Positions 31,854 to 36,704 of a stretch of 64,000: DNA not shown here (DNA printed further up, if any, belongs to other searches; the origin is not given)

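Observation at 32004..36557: Giant protein combining fascin-like beta-trefoils, a Vps62/DUF946-like domain and a jacalin-like lectin with an ~800-aa unknown C-terminal region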

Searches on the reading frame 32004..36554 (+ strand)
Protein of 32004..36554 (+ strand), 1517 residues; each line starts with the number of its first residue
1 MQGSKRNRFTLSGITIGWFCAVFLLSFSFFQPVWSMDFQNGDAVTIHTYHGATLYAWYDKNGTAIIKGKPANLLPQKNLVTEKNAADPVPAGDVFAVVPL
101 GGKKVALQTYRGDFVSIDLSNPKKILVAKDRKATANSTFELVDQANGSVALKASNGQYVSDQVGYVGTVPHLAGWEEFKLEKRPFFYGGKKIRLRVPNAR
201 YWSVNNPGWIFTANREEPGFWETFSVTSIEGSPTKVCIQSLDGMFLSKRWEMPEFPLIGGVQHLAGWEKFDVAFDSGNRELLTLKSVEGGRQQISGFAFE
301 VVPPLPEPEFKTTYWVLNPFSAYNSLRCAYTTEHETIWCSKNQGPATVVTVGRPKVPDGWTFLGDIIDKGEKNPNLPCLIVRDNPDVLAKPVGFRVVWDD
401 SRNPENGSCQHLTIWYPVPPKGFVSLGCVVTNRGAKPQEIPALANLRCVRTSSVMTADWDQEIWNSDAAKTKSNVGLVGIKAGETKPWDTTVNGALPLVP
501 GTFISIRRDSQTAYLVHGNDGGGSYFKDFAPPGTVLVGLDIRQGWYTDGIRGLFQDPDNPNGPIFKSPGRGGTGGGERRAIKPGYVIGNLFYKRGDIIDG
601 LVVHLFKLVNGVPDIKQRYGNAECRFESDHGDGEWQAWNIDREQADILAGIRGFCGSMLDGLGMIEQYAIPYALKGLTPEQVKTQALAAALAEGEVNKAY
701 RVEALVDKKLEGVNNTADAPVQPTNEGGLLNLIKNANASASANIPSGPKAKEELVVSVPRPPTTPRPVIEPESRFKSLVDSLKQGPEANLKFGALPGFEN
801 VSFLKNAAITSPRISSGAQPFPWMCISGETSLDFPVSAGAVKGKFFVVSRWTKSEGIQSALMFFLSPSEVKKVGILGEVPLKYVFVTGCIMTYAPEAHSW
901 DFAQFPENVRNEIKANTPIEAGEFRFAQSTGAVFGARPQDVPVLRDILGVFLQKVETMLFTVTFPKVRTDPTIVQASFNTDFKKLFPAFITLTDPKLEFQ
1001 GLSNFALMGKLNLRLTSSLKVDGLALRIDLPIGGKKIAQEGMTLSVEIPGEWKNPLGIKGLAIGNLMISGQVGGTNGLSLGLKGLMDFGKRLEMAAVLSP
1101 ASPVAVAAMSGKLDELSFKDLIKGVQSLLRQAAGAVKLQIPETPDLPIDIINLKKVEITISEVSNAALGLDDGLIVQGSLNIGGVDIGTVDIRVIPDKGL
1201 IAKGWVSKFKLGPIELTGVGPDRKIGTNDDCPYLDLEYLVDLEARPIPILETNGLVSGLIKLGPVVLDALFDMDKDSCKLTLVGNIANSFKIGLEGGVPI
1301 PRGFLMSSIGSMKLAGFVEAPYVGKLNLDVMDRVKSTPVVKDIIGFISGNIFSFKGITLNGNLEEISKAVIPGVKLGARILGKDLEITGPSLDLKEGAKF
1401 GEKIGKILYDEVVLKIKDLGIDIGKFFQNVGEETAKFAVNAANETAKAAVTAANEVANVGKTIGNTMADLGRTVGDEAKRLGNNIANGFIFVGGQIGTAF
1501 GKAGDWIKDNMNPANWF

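Call 6: search_protein_families(library=pfam, proteins=[window:32004-36554:+], max_evalue=1)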
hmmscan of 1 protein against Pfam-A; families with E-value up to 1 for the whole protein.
window:32004-36554:+ (1517 aa): 4 families
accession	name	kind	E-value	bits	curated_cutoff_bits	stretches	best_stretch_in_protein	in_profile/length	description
PF06101.16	Vps62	-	2.9e-14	52.8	22.1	1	328-505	32-205/541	Vacuolar protein sorting-associated protein 62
PF25490.1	DUF7910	-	8.3e-09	36.1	35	2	173-247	39-111/140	Domain of unknown function (DUF7910)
PF06229.18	FRG1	-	0.0044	17.2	27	1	87-160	23-91/189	FRG1-like domain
PF04221.18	RelB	-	0.17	12.2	22.4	0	665-708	39-81/82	RelB antitoxin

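Call 7: search_protein_families(library=ncbifam, proteins=[window:32004-36554:+], max_evalue=1)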
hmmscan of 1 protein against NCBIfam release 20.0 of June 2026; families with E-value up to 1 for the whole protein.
window:32004-36554:+ (1517 aa): 0 families

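Call 9: search_solved_structures(query=window:32004-36554:+, max_evalue=1, show_alignments=3)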
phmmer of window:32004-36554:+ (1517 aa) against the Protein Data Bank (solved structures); distinct sequences matched with E-value up to 1: 5.
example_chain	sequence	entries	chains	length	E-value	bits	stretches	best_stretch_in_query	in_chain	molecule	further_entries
7zoi_A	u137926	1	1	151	3e-06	28.2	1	103-227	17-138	Glycoside hydrolase family 18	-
7zoh_A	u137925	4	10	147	3.1e-06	28.1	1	87-179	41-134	Glycoside hydrolase family 18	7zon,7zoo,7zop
6fbm_A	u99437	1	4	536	0.0026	18.4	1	351-454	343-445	Gram-negative insecticidal protein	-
9k2v_V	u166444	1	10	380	0.013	16.1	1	1345-1497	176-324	Internal virion protein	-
8fjf_A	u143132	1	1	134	0.55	10.7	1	1087-1148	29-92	H10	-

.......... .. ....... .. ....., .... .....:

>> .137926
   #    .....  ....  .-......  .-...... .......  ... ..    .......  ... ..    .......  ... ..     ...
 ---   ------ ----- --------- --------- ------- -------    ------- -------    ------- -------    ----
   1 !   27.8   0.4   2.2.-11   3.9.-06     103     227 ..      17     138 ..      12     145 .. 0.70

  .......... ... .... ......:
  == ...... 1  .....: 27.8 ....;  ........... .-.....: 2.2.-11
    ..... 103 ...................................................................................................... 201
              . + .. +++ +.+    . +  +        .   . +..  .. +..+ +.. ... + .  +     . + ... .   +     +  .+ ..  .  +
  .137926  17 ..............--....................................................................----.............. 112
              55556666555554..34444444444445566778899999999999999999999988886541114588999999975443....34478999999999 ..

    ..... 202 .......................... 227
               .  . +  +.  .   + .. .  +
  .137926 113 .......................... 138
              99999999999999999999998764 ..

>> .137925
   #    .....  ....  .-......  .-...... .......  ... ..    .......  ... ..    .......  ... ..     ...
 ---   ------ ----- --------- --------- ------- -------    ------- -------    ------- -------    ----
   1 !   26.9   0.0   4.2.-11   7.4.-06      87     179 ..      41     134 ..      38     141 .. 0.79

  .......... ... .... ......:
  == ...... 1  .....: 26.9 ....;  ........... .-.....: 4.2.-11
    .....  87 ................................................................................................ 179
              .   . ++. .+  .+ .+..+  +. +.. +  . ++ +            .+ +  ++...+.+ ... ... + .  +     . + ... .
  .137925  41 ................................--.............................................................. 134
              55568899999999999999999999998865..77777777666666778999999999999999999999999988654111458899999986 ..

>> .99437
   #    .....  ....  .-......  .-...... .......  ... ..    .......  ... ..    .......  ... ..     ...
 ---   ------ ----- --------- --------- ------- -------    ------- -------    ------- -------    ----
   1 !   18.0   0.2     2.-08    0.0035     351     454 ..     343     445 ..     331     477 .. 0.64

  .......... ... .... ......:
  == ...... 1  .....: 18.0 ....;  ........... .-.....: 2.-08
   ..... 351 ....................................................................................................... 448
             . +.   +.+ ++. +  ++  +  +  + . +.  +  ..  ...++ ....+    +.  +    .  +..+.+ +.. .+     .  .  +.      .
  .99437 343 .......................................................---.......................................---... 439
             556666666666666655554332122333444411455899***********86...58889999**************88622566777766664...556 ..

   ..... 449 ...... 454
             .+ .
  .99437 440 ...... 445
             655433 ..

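Call 11: find_homologous_proteins(query=window:32004-36554:+, max_evalue=0.001)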
Query window:32004-36554:+ (1517 aa): 5 proteins with E <= 0.001 among 8000 candidates.
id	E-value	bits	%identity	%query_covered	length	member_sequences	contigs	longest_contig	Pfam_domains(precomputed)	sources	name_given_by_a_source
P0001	0.0e+0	3487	100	100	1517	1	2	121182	PF25490.1,PF06101.17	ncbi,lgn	-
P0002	0.0e+0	1381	50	47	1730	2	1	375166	PF19193.7,PF25490.1,PF06101.17,PF06229.19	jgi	jgi:hypothetical protein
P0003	1.8e-23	100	30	12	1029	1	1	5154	PF25490.1,PF00112.30,PF17802.8,PF06268.20,PF06119.20,PF17210.10,PF06229.19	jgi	jgi:hypothetical protein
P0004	5.7e-8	49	31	7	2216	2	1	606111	PF06101.17,PF25037.2,PF25036.3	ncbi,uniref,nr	ncbi:uncharacterized protein LOC110107531 [Dendrobium catenatum]|uniref:uncharacterized protein LOC1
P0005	3.9e-4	36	31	7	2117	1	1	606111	PF06101.17,PF25037.2,PF06398.18,PF25036.3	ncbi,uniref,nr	ncbi:hypothetical protein MA16_Dca021733 [Dendrobium catenatum]|uniref:Peroxin/Ferlin domain-contain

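Call 12: find_encoding_contigs(protein=P0001, flank=10000, max_places=4)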
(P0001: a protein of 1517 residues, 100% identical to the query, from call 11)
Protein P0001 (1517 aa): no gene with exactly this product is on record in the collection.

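Call 14: find_encoding_contigs(protein=P0002, flank=10000, max_places=3)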
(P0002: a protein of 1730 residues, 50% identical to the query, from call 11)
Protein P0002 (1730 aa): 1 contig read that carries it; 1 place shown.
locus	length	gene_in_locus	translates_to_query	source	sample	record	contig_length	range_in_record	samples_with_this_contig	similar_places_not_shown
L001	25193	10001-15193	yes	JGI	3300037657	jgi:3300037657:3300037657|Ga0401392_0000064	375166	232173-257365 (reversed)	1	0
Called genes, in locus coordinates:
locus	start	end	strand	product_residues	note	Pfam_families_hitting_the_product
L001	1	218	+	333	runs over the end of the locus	PF01544:CorA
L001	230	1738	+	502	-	-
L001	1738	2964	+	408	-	-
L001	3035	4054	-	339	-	PF03372:Exo_endo_phos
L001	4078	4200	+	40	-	-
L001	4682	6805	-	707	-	PF08495:FIST, PF10442:FIST_C, PF00211:Guanylate_cyc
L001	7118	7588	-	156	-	PF12796:Ank_2, PF13637:Ank_4 (weak), PF00023:Ank (weak), PF13637:Ank_4 (weak), PF13857:Ank_5 (weak), PF00023:Ank, PF13606:Ank_3 (weak), PF13637:Ank_4 (weak)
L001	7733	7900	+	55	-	-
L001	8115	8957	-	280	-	PF13489:Methyltransf_23 (weak), PF01209:Ubie_methyltran, PF08241:Methyltransf_11, PF08242:Methyltransf_12, PF13649:Methyltransf_25, PF13847:Methyltransf_31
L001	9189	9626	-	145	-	PF13489:Methyltransf_23 (weak), PF13847:Methyltransf_31, PF13649:Methyltransf_25, PF08241:Methyltransf_11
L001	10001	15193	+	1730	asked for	PF19193:Tectonin, PF06229:FRG1 (faint), PF25490:DUF7910 (faint), PF06101:Vps62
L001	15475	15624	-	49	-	-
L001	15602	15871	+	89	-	-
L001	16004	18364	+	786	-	PF13802:Gal_mutarotas_2, PF01055:Glyco_hydro_31_2nd, PF21365:Glyco_hydro_31_3rd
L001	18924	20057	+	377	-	PF13173:AAA_14, PF13635:DUF4143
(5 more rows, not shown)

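Call 15: list_cluster_members(proteins=[P0001, P0002])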
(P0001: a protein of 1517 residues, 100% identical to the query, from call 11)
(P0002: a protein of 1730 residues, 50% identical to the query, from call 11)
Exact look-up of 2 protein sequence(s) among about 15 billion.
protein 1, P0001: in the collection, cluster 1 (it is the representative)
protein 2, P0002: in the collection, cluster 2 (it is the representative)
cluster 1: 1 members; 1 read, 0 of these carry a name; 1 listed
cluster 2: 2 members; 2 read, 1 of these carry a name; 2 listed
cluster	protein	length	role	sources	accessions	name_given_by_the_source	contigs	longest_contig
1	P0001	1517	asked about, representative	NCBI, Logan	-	-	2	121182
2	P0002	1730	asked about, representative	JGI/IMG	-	hypothetical protein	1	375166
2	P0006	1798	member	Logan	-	-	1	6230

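Call 20: search_protein_families(library=pfam, proteins=[P0002], max_evalue=10)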
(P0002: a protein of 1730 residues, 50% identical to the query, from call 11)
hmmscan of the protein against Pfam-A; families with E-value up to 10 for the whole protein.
P0002 (1730 aa): 5 families
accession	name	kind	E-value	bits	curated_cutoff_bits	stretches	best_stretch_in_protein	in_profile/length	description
PF19193.6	Tectonin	-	3.3e-14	53.3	30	2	106-245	2-135/216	Tectonin domain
PF06101.16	Vps62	-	6.8e-14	51.6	22.1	1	389-546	29-189/541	Vacuolar protein sorting-associated protein 62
PF25490.1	DUF7910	-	7.2e-07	29.8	35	3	258-314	53-111/140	Domain of unknown function (DUF7910)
PF06229.18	FRG1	-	2.1e-06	28.1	27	2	927-990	22-81/189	FRG1-like domain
PF07569.16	Hira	-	0.029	14.5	25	1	143-179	70-106/220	TUP1-like enhancer of split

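Call 118: search_protein_families(library=padloc, proteins=[window:32004-36554:+], max_evalue=0.01)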
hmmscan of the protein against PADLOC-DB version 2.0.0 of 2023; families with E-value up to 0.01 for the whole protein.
window:32004-36554:+ (1517 aa): 0 families
